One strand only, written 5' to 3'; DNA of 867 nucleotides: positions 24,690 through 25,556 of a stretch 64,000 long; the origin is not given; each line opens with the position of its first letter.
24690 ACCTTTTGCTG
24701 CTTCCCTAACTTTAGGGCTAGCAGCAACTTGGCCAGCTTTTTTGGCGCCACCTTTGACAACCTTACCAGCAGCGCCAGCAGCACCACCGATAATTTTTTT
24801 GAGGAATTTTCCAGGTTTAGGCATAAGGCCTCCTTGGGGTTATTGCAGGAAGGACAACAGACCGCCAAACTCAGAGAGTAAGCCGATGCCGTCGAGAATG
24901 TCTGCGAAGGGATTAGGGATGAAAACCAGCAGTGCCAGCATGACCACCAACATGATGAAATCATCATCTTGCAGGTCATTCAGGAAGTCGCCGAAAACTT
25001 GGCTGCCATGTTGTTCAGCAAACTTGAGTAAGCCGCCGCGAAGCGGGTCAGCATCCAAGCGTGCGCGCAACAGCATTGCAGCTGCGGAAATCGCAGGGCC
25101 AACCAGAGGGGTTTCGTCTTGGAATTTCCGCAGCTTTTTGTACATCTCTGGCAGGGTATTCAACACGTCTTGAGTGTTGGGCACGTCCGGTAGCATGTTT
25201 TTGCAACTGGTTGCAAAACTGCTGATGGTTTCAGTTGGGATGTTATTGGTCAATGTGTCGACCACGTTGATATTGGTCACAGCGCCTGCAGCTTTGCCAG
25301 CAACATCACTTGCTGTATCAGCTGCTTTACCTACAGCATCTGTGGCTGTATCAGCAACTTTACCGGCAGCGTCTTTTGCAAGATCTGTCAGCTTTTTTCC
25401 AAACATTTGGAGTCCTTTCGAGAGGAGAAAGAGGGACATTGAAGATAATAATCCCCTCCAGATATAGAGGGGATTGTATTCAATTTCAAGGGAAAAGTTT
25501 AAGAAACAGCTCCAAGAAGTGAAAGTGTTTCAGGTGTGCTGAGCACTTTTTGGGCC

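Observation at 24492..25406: Terminator-bounded two-gene cassette: an acidic and a very basic Ala/Gly/Lys-repeat protein, both C-terminally anchored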

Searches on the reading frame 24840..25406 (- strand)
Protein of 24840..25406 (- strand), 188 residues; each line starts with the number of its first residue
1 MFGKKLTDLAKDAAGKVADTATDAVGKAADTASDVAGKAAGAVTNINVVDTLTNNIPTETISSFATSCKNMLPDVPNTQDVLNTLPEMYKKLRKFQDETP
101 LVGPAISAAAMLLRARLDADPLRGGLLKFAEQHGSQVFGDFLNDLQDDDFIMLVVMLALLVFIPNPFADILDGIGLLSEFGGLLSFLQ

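Call 3: search_protein_families(library=pfam, proteins=[window:24840-25406:-], max_evalue=10)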
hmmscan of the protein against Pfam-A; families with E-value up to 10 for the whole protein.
window:24840-25406:- (188 aa): 4 families
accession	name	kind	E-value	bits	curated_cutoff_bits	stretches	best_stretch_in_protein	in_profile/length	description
PF15520.11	Ntox10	-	0.00076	19.8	26.8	1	6-94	33-123/193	Novel toxin 10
PF12732.12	YtxH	-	0.03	15.2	37.5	1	3-40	23-60/71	YtxH-like protein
PF04811.21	Sec23_trunk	-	0.054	13.5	27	1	79-115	96-129/241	Sec23/Sec24 trunk domain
PF14013.11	MT0933_antitox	-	0.63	10.8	27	1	10-38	4-33/49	MT0933-like antitoxin protein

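Call 4: search_protein_families(library=ncbifam, proteins=[window:24840-25406:-], max_evalue=10)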
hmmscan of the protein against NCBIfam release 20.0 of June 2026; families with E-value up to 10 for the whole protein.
window:24840-25406:- (188 aa): 3 families
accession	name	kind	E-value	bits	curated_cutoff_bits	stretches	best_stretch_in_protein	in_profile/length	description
TIGR03206.1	benzo_BadH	equivalog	0.028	13.8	431.2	1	7-66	33-98/250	2-hydroxycyclohexanecarboxyl-CoA dehydrogenase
NF001541.2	PRK00369.1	equivalog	0.2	10.2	310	1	64-98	73-107/400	dihydroorotase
NF006611.0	PRK09173.1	equivalog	6.7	6.7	195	0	13-62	103-152/159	F0F1 ATP synthase subunit B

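Call 7: find_homologous_proteins(query=window:24840-25406:-, max_evalue=0.01)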
Query window:24840-25406:- (188 aa): 4 proteins with E <= 0.01 among 2246 candidates.
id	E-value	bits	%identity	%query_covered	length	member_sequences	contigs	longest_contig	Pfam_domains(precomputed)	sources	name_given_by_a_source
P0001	3.3e-114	397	99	100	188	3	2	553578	-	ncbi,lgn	-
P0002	2.8e-87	309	84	86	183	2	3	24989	-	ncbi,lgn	-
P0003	2.5e-48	182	54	77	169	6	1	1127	-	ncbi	-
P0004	3.7e-46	175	52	78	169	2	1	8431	-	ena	-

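Call 10: find_encoding_contigs(protein=P0002, flank=6000, max_places=4)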
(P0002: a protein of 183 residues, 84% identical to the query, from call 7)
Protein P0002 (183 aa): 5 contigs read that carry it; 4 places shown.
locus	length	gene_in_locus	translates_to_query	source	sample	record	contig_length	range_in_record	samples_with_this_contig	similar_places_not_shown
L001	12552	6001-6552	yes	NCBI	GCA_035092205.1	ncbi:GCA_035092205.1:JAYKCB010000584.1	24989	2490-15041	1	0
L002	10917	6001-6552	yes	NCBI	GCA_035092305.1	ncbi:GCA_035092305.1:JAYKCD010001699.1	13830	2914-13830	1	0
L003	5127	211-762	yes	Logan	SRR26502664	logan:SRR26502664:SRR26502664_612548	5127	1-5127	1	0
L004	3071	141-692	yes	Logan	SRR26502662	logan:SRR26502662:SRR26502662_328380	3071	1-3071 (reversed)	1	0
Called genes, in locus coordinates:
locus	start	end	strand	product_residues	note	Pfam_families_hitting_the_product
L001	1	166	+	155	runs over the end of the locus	PF05198:IF3_N, PF00707:IF3_C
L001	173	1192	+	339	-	PF11335:DUF3137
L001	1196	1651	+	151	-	PF00583:Acetyltransf_1, PF13673:Acetyltransf_10 (weak), PF13508:Acetyltransf_7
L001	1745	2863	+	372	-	PF00510:COX3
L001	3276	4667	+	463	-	PF14821:Thr_synth_N, PF00291:PALP, PF24857:THR4_C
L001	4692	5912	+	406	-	PF00675:Peptidase_M16, PF05193:Peptidase_M16_C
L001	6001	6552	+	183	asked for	-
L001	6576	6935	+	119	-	-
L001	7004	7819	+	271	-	PF02673:BacA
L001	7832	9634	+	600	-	PF00664:ABC_membrane, PF00005:ABC_tran, PF02463:SMC_N (weak)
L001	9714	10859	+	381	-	-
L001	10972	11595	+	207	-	PF01612:DNA_pol_A_exo1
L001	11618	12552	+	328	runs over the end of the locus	PF01380:SIS, PF00571:CBS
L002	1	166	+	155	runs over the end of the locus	PF05198:IF3_N, PF00707:IF3_C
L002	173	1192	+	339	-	PF11335:DUF3137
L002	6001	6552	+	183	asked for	-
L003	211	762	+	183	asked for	-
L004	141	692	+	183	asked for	-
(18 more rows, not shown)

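Call 11: find_encoding_contigs(protein=P0004, flank=6000, max_places=4)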
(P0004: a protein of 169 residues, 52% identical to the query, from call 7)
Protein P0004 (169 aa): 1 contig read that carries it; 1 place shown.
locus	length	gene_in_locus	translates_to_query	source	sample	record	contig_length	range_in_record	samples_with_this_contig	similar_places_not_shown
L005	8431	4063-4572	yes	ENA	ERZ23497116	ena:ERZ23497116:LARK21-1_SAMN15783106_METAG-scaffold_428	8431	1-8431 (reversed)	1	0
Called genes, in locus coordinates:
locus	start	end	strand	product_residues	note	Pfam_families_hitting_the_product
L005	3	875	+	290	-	?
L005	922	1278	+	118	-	-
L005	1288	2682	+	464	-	PF14821:Thr_synth_N, PF00291:PALP, PF24857:THR4_C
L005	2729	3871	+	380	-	-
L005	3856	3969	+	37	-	-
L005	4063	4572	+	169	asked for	-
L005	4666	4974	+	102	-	-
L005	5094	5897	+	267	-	PF02673:BacA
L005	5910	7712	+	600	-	PF00664:ABC_membrane, PF00005:ABC_tran, PF02463:SMC_N (faint)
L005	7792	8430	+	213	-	?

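Call 22: find_related_loci(query=A1, collection=genome_contigs, flank=6000)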
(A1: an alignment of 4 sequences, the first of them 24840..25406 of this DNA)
Query A1 (188 aa) in genome_contigs; peptide patterns used: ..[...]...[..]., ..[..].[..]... (x = any residue, [..] = any of these).
77 stretches matched a pattern; 2 encode a relative of the query (tblastn E <= 1e-3); 2 distinct loci.
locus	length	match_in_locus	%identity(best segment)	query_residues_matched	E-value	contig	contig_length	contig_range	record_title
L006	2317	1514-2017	49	1-187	8e-53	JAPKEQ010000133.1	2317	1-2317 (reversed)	MAG: Alphaproteobacteria bacterium isolate ANT-120 NODE_35995_length_2317_cov_5.976127, whole genome shotgun sequence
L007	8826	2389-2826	52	42-187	7e-46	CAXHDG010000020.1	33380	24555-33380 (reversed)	MAG TPA_asm: uncultured Magnetococcales bacterium isolate SRR12480076_binner123_Refined_1 genome assembly, contig: ERZ98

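Call 31: predict_structure(alignment_id=A1)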
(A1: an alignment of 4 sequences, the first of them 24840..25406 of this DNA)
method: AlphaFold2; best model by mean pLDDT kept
length: 188 residues; sequences in the alignment: 4
mean_pLDDT: 76.1   pTM: 0.70
mean pLDDT of the five models: 76.1, 74.8, 70.4, 67.5, 53.9
residues with pLDDT >= 90: 48; 70-90: 92; 50-70: 7; < 50: 41
segments of 3 or more residues with pLDDT < 50: 1-3, 9-44
pLDDT, mean of each block of 10 residues (from residue 1): 49 44 43 41 60 87 92 91 94 86 85 77 86 91 92 91 84 81 73
secondary structure, 60 per line:
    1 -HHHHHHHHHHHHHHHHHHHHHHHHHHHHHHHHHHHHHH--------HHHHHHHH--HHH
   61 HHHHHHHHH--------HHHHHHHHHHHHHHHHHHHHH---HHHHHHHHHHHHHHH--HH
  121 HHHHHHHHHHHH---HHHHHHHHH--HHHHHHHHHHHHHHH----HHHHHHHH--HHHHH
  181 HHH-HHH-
elements in order: H2-39 H48-55 H58-69 H78-98 H102-116 H119-132 H136-144 H147-161 H166-173 H176-183

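Call 34: fold_search(model_id=the predicted structure, library=pdb)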
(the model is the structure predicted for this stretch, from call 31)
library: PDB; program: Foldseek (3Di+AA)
matches with E <= 10: 244; with E <= 0.001: 0
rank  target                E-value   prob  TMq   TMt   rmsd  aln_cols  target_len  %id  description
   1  6jx6_D                6.3e-01  0.08  0.12  0.14  19.2       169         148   12  Tetrameric form of Smac (released 2019-12-04)
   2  9qwr_B                1.2e+00  0.16  0.22  0.23  20.4       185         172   12  MIC60 helical bundle dimer (released 2026-02-25)
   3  6ayi_B                1.2e+00  0.14  0.22  0.27  12.9       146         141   11  Escherichia coli GusR (released 2017-12-20)
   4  6yr5_D                1.3e+00  0.06  0.17  0.15  19.3       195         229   10  14-3-3 sigma in complex with hDMX-367 peptide (released 2021-11-03)
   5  4iwb_B                1.5e+00  0.09  0.19  0.22  12.9       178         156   12  Novel Fold of FliC/FliS Fusion Protein (released 2013-12-11)
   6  1key_A                1.8e+00  0.08  0.20  0.18  18.6       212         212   15  Crystal Structure of Mouse Testis/Brain RNA-binding Protein (TB-RBP) (released 2002-07-03)
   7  8e0n_D                1.9e+00  0.06  0.17  0.18  16.0       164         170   13  Homotrimeric variant of tcTRP9, BGL18 (released 2023-04-12)
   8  6sio_A                1.9e+00  0.05  0.16  0.14  20.4       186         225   13  Fragment AZ-017 binding at the p53pT387/14-3-3 sigma interface (released 2020-06-17)
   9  3vty_D                2.0e+00  0.06  0.14  0.15  16.8       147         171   14  Crystal structure of MamA (released 2012-10-31)
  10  4gyv_E                2.0e+00  0.05  0.17  0.16  17.8       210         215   14  Crystal structure of the DH domain of FARP2 (released 2013-03-13)
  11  8ii8                  2.1e+00  0.09  0.20  0.18  17.9       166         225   12  X-ray crystal structure of pink-colored protein from Pleurotus salmoneostramineus in complex with natural chromophore (released 2024-08-14)
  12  6g87_A                2.1e+00  0.07  0.19  0.19  14.4       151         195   18  Flavonoid-responsive Regulator FrrA (released 2019-04-24)
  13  2zcx                  2.2e+00  0.09  0.22  0.20  15.3       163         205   12  Crystal structure of TetR family transcriptional regulator SCO7815 (released 2008-11-18)
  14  6xr2_B                2.2e+00  0.08  0.20  0.22  16.5       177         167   15  Computationally designed right-handed alpha/alpha homotrimeric toroid with 3 repeats per subunit (released 2021-07-14)
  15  8evu_D                2.2e+00  0.07  0.17  0.16  12.4       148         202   13  Cryo EM structure of Vibrio cholerae NQR (released 2022-11-16)
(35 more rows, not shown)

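Call 35: search_solved_structures(query=A1, max_evalue=10)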
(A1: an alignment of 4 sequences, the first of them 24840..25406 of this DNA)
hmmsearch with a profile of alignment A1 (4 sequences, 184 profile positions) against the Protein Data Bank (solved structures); distinct sequences matched with E-value up to 10: 2.
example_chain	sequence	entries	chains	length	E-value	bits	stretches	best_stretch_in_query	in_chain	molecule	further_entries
2m5j_A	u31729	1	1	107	0.43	13.4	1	104-137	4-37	HasR protein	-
2le0_A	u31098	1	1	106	0.83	12.5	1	15-85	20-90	Poly [ADP-ribose] polymerase 1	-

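Call 39: fold_search(model_id=the predicted structure, library=viral)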
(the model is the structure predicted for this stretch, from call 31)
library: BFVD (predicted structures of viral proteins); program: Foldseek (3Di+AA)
matches with E <= 10: 164; with E <= 0.001: 0
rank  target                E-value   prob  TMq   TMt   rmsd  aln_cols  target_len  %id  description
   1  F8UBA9                7.0e-01  0.14  0.21  0.17  20.4       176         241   14  (no name in the UniProt tables at hand)
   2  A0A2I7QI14            8.0e-01  0.15  0.22  0.24  11.8       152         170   14  Uncharacterized protein [Vibrio phage Aphrodite1]
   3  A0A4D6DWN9            8.4e-01  0.35  0.29  0.34   6.9       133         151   20  Uncharacterized protein [Edwardsiella phage pEt-SU]
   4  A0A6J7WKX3            9.3e-01  0.10  0.17  0.07  13.2       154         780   13  Uncharacterized protein [uncultured Caudovirales phage]
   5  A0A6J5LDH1            1.0e+00  0.11  0.22  0.13  17.8       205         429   11  Uncharacterized protein [uncultured Caudovirales phage]
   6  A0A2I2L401            1.0e+00  0.09  0.19  0.18  14.7       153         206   14  Uncharacterized protein [Orpheovirus IHUMI-LCC2]
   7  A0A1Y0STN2            1.2e+00  0.28  0.32  0.36   8.9       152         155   15  Uncharacterized protein [Pseudomonas phage Phabio]
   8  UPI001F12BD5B         1.2e+00  0.11  0.23  0.27  13.9       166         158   10  (no name look-up for this kind of identifier)
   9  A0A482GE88            1.6e+00  0.14  0.26  0.22  12.5       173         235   15  Uncharacterized protein [Escherichia phage vB_EcoM_Goslar]
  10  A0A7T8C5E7            1.6e+00  0.13  0.22  0.18  13.2       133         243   17  (no name in the UniProt tables at hand)
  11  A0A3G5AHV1            1.6e+00  0.08  0.20  0.16  14.8       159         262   11  Uncharacterized protein (Fragment) [Satyrvirus sp.]
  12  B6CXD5                1.6e+00  0.13  0.26  0.15  18.6       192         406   10  (no name in the UniProt tables at hand)
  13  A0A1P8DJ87            1.7e+00  0.13  0.23  0.22  14.3       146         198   14  (no name in the UniProt tables at hand)
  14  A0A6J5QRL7            1.7e+00  0.08  0.19  0.09  13.3       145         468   13  Uncharacterized protein [uncultured Caudovirales phage]
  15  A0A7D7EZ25            1.9e+00  0.12  0.28  0.28  13.3       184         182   12  (no name in the UniProt tables at hand)
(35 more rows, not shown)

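Call 41: search_protein_representatives(alignment_id=A1)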
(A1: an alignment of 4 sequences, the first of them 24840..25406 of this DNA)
Query: 4 sequences, 184 profile positions. Proteins with E-value up to 0.001 (for the whole library): 7; up to 1e-10: 1; up to 1e-30: 1. The best 7 are listed.
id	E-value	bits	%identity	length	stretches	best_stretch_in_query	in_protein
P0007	1.8e-62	226.6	-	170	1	22-184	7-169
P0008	1.6e-07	47.5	-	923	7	60-104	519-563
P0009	4.5e-07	46.0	-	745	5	67-104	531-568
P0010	9.2e-07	45.0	-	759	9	59-101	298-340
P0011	1.4e-06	44.4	-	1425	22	14-57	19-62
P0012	1.8e-06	44.1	-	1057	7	59-105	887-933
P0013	6.2e-06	42.3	-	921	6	57-100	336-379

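Call 43: find_encoding_contigs(protein=P0007, flank=6000, max_places=4)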
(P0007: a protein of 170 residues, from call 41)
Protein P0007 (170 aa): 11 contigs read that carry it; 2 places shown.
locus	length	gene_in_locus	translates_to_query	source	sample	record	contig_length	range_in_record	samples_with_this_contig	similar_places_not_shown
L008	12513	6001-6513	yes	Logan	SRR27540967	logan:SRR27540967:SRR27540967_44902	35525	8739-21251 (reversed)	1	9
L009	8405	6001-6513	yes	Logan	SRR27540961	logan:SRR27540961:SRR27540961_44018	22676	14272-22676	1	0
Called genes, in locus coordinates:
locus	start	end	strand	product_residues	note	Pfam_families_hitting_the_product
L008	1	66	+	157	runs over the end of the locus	PF05198:IF3_N, PF00707:IF3_C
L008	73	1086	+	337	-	PF11335:DUF3137 (weak)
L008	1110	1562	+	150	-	PF00583:Acetyltransf_1, PF13527:Acetyltransf_9 (weak), PF13673:Acetyltransf_10, PF13508:Acetyltransf_7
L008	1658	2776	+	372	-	PF00510:COX3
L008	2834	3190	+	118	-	-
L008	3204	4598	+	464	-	PF14821:Thr_synth_N, PF00291:PALP, PF24857:THR4_C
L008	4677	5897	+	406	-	PF00675:Peptidase_M16, PF05193:Peptidase_M16_C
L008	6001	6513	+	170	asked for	-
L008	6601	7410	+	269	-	PF02673:BacA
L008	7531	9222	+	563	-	PF00664:ABC_membrane, PF02463:SMC_N (faint), PF00005:ABC_tran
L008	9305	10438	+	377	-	-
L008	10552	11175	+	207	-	PF01612:DNA_pol_A_exo1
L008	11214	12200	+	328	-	PF01380:SIS, PF00571:CBS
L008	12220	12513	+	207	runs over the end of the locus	PF06835:LptC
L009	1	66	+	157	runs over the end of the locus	PF05198:IF3_N, PF00707:IF3_C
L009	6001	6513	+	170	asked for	-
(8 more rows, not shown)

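Call 44: find_encoding_contigs(protein=P0001, flank=3000, max_places=3)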
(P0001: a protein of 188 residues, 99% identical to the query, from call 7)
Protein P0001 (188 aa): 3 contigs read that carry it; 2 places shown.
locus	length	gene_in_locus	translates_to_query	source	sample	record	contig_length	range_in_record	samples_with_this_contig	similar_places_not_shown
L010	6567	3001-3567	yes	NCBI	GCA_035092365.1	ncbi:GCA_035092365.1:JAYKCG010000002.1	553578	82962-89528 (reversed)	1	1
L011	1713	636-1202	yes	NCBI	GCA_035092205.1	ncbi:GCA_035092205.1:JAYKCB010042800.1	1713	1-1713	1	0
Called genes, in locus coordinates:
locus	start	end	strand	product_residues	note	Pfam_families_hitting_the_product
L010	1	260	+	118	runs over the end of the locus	-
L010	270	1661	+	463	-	PF14821:Thr_synth_N, PF00291:PALP, PF24857:THR4_C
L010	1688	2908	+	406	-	PF00675:Peptidase_M16, PF05193:Peptidase_M16_C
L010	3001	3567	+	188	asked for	-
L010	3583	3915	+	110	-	-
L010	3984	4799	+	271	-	PF02673:BacA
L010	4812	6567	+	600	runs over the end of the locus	PF00664:ABC_membrane, PF00005:ABC_tran, PF02463:SMC_N (weak)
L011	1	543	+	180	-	?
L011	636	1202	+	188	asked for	-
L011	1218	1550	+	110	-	-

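Call 53: search_protein_families(library=pfam, alignment_id=A4, max_evalue=1)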
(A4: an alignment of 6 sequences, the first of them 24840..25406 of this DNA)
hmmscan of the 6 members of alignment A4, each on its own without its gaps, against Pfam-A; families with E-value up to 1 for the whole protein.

A. member 1, window:24840-25406:- (188 aa): 4 families
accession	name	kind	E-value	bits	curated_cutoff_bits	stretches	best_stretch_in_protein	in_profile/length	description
PF15520.11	Ntox10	-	0.00076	19.8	26.8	1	6-94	33-123/193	Novel toxin 10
PF12732.12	YtxH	-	0.03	15.2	37.5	1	3-40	23-60/71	YtxH-like protein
PF04811.21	Sec23_trunk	-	0.054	13.5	27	1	79-115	96-129/241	Sec23/Sec24 trunk domain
PF14013.11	MT0933_antitox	-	0.63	10.8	27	1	10-38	4-33/49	MT0933-like antitoxin protein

B. families by the number of members that match (of 6 scanned): 5 families
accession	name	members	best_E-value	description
PF15520.11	Ntox10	1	0.00076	Novel toxin 10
PF12732.12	YtxH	1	0.03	YtxH-like protein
PF04811.21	Sec23_trunk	1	0.054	Sec23/Sec24 trunk domain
PF21692.3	Talin_R4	1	0.21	Talin, R4 domain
PF14013.11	MT0933_antitox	1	0.63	MT0933-like antitoxin protein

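Call 54: search_protein_families(library=padloc, proteins=[window:24840-25406:-, P0007, P0004], max_evalue=1)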
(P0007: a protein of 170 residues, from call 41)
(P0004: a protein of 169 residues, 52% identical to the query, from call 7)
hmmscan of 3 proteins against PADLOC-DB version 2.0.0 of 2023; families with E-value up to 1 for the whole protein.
window:24840-25406:- (188 aa): 0 families

P0007 (170 aa): 0 families

P0004 (169 aa): 0 families

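Call 55: search_protein_families(library=phrogs, proteins=[window:24840-25406:-, P0007, P0004], max_evalue=1)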
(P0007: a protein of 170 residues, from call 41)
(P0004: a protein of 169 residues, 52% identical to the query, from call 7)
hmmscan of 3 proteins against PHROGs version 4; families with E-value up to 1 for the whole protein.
window:24840-25406:- (188 aa): 5 families
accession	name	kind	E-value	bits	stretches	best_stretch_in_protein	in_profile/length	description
phrog_30004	-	unknown function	0.0057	16.6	1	18-81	159-226/363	-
phrog_6065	-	unknown function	0.061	14.7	1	4-45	69-109/112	-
phrog_14702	-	unknown function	0.19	13.2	1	8-51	34-77/90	-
phrog_2336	-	unknown function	0.21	13.4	1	7-57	31-81/109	-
phrog_25042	-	tail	0.62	9.4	1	11-67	200-256/632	tail fiber protein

P0007 (170 aa): 1 family
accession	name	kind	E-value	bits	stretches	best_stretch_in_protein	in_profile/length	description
phrog_1326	-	tail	0.019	15.4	1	58-112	96-153/265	tail assembly chaperone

P0004 (169 aa): 0 families

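Call 66: find_related_loci(query=A4, collection=metagenome_contigs, flank=2500)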
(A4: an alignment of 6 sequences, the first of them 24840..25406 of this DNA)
Query A4 (188 aa) in metagenome_contigs; peptide patterns used: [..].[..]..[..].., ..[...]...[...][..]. (x = any residue, [..] = any of these).
178 stretches matched a pattern, but none encodes a relative of the query by tblastn (E <= 1e-3).

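Call 68: find_related_loci(query=A4, collection=viral_contigs, flank=2500)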
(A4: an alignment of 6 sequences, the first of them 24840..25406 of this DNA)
Query A4 (188 aa) in viral_contigs; peptide patterns used: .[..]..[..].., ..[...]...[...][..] (x = any residue, [..] = any of these).
96 stretches matched a pattern, but none encodes a relative of the query by tblastn (E <= 1e-3).
